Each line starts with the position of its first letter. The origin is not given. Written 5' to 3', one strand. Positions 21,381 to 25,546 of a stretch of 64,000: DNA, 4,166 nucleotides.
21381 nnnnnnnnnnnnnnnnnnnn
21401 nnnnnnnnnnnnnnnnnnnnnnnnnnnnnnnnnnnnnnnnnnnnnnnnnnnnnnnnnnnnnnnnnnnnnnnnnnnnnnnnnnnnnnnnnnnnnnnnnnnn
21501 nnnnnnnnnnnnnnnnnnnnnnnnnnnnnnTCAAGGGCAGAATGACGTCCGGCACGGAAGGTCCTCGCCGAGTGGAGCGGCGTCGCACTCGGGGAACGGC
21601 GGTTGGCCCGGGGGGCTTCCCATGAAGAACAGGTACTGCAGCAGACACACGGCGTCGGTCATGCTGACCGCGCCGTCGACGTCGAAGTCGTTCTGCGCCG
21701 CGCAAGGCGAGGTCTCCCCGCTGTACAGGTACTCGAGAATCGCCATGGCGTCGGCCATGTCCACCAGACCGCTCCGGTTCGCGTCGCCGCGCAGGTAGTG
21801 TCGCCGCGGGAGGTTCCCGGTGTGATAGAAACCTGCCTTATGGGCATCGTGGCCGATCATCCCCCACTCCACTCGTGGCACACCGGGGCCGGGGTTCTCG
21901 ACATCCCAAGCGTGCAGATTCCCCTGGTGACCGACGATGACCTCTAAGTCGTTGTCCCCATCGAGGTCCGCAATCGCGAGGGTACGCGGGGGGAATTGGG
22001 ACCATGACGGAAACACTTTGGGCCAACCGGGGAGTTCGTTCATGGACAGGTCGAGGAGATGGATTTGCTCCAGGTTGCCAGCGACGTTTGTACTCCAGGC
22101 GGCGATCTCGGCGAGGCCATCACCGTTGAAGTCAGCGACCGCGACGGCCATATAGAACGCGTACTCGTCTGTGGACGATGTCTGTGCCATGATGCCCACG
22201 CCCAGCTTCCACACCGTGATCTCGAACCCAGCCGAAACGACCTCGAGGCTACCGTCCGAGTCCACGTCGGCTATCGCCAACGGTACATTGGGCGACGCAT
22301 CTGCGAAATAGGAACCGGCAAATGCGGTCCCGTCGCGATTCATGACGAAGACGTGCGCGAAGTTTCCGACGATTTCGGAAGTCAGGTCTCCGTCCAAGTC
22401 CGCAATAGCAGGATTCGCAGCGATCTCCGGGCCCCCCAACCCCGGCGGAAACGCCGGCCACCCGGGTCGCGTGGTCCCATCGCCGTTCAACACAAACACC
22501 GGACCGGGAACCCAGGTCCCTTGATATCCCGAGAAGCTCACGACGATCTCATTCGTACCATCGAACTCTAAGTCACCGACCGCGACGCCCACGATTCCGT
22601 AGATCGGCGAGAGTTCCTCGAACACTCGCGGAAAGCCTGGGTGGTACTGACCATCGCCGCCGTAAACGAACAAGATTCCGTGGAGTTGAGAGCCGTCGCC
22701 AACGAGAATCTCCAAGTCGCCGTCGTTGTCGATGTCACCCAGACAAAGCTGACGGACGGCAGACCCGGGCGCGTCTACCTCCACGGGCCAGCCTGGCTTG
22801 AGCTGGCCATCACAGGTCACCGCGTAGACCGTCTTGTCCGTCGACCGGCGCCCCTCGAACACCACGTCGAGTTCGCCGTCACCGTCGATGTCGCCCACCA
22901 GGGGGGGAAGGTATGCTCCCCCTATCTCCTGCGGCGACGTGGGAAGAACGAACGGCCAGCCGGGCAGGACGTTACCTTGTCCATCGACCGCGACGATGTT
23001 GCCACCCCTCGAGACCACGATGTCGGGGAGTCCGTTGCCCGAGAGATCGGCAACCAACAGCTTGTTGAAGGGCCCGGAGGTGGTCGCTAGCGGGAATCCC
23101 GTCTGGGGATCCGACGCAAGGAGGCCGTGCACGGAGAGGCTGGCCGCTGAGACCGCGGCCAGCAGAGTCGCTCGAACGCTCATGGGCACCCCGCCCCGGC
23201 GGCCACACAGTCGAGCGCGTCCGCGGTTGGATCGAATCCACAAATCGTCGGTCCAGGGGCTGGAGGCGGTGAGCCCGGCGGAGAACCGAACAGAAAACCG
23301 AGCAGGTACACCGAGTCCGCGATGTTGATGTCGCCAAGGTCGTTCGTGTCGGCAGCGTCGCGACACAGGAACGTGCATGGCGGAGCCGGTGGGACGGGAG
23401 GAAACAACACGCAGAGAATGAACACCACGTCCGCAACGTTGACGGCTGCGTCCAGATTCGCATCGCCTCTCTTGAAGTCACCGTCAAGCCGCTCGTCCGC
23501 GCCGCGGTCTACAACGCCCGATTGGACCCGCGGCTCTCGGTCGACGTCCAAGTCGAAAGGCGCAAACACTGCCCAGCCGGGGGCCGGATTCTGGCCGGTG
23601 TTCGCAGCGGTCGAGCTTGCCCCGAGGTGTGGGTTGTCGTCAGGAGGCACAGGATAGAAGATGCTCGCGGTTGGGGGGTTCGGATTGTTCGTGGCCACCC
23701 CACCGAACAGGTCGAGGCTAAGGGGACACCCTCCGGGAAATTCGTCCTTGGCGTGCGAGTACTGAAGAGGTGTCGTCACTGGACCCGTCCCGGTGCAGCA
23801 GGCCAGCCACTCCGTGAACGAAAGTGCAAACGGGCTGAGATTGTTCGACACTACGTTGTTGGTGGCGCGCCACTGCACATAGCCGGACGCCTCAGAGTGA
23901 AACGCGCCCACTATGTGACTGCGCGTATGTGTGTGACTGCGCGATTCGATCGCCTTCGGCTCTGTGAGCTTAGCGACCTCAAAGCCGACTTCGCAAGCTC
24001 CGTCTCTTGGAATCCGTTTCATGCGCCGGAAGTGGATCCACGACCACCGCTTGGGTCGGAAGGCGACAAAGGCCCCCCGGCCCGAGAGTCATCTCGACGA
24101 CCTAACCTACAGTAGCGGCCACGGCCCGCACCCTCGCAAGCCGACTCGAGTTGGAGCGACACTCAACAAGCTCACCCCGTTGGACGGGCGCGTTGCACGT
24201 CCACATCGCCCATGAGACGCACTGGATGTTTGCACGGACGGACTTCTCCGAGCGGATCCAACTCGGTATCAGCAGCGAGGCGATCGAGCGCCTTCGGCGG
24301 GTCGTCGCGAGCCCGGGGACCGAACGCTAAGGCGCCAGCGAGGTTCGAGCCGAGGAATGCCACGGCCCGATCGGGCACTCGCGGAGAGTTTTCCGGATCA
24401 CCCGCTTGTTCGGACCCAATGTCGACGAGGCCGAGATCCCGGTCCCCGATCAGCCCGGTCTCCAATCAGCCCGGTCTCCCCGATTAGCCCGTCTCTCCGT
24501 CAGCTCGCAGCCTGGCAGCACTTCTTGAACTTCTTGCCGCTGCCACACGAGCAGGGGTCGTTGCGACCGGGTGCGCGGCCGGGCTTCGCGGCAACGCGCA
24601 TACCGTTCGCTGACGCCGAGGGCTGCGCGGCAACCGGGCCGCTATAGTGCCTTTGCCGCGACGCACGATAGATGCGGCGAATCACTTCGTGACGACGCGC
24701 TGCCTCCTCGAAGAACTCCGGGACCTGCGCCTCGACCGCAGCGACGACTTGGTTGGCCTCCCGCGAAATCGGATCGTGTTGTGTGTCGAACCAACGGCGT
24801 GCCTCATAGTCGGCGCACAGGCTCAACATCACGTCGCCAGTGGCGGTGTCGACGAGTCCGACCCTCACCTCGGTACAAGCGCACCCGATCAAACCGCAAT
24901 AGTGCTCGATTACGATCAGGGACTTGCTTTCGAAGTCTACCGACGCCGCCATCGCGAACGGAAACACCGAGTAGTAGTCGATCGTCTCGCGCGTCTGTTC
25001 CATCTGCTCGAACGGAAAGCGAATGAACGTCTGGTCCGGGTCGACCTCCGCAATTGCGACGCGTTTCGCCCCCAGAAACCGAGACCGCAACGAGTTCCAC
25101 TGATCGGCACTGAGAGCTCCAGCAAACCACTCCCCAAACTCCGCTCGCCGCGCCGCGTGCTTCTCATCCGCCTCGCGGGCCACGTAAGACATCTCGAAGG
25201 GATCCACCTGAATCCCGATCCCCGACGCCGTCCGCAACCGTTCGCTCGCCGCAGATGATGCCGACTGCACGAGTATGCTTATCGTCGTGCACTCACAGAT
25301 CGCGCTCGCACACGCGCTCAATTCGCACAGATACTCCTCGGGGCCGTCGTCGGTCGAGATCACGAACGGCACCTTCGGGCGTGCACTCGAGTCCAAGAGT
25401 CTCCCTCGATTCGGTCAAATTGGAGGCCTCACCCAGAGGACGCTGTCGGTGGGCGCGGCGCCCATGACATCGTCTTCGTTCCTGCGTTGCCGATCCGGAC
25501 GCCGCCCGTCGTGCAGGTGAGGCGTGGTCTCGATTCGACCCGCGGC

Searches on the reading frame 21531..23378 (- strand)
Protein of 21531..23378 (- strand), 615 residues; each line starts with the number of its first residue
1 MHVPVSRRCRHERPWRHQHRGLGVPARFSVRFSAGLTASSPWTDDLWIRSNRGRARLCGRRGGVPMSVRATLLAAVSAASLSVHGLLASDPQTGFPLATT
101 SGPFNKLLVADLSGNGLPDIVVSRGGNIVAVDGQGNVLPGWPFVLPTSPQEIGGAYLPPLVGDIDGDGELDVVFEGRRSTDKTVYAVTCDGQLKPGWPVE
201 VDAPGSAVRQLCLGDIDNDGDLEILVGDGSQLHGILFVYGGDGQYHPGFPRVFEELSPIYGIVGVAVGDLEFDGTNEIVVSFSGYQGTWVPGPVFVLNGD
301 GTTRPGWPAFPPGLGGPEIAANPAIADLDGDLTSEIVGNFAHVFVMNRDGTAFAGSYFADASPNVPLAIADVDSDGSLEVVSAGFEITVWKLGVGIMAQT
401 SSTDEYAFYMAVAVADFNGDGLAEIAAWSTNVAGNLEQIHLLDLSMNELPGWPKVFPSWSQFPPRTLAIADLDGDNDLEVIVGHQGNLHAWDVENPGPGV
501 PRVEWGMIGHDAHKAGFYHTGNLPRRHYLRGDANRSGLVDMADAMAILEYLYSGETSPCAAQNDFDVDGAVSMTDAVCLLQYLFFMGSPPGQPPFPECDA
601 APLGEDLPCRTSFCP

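Call 9: search_protein_families(library=ncbifam, proteins=[window:21531-23378:-], max_evalue=1)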
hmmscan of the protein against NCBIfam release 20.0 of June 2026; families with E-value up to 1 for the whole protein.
window:21531-23378:- (615 aa): 4 families
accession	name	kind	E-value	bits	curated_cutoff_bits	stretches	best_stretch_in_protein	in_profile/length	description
NF052323.1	T9SSA_dep_M6i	equivalog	1.3e-10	40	600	3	104-202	786-882/1043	T9SS-dependent M6-like inactivated metalloprotease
NF052506.1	PA5033_fam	subfamily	0.00042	19.2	100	1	324-426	119-223/284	PA5033 family protein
NF045500.1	Omp28_seleno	equivalog_domain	0.0037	16.7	200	1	531-582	322-374/377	Omp28-related selenoprotein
NF040734.1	CC-COOH_SaoC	equivalog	0.12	12.1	80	0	162-226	53-116/148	Cys-Cys-COOH (seleno)protein SaoC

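Call 21: search_protein_families(library=pfam, proteins=[window:21531-23378:-], max_evalue=0.001)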
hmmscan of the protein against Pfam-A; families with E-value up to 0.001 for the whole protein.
window:21531-23378:- (615 aa): 3 families
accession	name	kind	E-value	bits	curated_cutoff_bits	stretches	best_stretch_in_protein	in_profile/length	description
PF13517.12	FG-GAP_3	-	3.4e-32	111.3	26.9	3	215-280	1-61/61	FG-GAP-like repeat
PF01839.29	FG-GAP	-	3.1e-15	56.1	22.1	1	408-427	1-20/37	FG-GAP repeat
PF00404.24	Dockerin_1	-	2e-05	25.1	22.9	1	531-583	2-56/57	Dockerin type I domain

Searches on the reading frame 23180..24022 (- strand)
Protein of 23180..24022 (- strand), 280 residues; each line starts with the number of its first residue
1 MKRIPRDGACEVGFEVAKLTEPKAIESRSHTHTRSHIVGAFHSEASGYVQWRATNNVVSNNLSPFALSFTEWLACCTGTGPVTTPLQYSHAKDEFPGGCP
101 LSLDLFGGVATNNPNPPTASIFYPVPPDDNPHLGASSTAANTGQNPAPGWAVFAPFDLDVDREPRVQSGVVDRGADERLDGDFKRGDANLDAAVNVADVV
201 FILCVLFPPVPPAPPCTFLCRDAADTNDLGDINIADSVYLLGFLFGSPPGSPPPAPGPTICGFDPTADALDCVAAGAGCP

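Call 9: search_protein_families(library=ncbifam, proteins=[window:23180-24022:-], max_evalue=1)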
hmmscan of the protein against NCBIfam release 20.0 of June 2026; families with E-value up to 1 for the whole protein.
window:23180-24022:- (280 aa): 0 families

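Call 21: search_protein_families(library=pfam, proteins=[window:23180-24022:-], max_evalue=0.001)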
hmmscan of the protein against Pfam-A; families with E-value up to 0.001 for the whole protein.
window:23180-24022:- (280 aa): 0 families

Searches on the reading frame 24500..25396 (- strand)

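Call 21: search_protein_families(library=pfam, proteins=[window:24500-25396:-], max_evalue=0.001)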
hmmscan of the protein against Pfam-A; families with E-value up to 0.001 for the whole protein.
window:24500-25396:- (298 aa): 1 family
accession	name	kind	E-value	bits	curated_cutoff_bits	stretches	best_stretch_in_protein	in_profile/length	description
PF02810.21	SEC-C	-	1e-08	35.3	20.4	1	278-295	1-18/19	SEC-C motif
